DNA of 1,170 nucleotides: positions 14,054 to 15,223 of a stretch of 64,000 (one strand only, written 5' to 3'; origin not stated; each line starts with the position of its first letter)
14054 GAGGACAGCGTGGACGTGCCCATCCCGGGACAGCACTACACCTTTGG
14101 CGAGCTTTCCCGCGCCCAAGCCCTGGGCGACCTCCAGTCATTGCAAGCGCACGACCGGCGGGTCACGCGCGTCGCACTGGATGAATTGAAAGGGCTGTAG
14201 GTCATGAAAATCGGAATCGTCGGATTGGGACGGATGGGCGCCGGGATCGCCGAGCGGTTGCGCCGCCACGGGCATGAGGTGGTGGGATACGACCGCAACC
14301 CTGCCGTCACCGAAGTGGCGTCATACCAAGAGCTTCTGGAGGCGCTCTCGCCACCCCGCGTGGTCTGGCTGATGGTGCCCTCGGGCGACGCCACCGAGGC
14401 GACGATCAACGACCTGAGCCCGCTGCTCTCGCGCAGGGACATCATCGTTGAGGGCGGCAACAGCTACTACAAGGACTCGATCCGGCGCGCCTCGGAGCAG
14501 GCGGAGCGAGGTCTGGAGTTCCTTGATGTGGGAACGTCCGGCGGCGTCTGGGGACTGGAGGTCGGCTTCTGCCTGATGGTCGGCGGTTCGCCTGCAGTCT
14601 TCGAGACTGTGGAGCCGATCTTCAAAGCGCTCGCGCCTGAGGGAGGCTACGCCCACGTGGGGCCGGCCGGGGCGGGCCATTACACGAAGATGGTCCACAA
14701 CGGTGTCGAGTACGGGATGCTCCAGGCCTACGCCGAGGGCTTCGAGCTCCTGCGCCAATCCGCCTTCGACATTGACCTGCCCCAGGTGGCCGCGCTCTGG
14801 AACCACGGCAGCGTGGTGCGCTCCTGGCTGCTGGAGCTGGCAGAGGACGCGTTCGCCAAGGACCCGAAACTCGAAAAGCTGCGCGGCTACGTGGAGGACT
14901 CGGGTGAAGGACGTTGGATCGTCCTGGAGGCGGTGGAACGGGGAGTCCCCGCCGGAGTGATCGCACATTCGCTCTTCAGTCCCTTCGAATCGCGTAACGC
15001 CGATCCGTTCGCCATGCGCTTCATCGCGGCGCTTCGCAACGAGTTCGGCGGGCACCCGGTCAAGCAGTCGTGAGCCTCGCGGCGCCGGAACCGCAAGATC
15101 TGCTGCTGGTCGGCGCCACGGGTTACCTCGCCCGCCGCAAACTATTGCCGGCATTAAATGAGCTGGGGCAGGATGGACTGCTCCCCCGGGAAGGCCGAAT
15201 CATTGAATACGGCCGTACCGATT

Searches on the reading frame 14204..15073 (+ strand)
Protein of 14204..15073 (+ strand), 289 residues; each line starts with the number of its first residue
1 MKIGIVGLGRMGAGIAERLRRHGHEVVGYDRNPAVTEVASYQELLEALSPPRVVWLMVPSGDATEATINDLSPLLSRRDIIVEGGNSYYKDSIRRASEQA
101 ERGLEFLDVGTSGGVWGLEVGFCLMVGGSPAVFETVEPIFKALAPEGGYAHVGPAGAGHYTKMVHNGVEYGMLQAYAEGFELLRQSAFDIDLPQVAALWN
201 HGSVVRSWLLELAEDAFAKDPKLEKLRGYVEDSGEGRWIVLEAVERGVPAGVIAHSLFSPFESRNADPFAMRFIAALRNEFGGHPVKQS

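Call 56: search_protein_families(library=pfam, proteins=[window:14204-15073:+], max_evalue=0.00001)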
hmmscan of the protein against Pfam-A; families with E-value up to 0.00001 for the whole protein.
window:14204-15073:+ (289 aa): 4 families
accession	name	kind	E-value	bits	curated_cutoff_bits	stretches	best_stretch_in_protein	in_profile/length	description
PF03446.21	NAD_binding_2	-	1.7e-34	119.6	21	1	2-145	1-154/161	NAD binding domain of 6-phosphogluconate dehydrogenase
PF00393.24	6PGD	-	9.9e-19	68.2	27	1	158-263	1-113/290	6-phosphogluconate dehydrogenase, C-terminal domain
PF02826.25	2-Hacid_dh_C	-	4e-09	36.5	25.1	1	2-70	38-111/178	D-isomer specific 2-hydroxyacid dehydrogenase, NAD binding domain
PF03807.23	F420_oxidored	-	1.4e-06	29.2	21.6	1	2-36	1-37/94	NADP oxidoreductase coenzyme F420-dependent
